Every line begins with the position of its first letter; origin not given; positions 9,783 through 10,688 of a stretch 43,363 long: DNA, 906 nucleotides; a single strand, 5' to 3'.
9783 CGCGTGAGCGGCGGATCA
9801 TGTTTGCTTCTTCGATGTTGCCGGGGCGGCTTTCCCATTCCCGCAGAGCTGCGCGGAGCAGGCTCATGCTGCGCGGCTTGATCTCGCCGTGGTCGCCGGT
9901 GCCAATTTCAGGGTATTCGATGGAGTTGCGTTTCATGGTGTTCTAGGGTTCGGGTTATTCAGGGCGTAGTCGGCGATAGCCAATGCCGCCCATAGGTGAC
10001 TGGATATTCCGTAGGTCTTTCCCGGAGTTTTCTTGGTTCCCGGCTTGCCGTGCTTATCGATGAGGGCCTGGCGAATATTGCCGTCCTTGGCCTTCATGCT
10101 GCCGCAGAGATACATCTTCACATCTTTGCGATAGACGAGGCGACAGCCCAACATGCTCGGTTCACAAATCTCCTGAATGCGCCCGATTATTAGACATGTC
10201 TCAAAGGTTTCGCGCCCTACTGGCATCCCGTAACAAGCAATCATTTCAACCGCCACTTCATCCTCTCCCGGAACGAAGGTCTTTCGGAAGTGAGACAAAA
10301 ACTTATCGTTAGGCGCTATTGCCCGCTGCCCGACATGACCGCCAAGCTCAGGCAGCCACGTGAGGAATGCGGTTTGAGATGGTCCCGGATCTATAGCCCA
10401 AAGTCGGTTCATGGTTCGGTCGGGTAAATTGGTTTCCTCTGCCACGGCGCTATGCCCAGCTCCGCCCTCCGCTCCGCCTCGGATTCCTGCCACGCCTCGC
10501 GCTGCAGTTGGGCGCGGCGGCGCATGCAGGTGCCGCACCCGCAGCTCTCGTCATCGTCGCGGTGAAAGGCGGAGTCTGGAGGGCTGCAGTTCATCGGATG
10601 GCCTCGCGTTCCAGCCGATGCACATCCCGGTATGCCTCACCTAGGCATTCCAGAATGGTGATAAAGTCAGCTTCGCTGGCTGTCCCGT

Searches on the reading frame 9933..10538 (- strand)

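Call 81: search_protein_families(library=phrogs, max_evalue=0.001, proteins=[window:9933-10538:-])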
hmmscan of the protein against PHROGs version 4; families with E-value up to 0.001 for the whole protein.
window:9933-10538:- (201 aa): 1 family
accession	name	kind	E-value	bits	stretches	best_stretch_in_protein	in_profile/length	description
phrog_1770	-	DNA, RNA and nucleotide metabolism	5.6e-12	46.9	1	43-188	3-141/158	Holliday junction resolvase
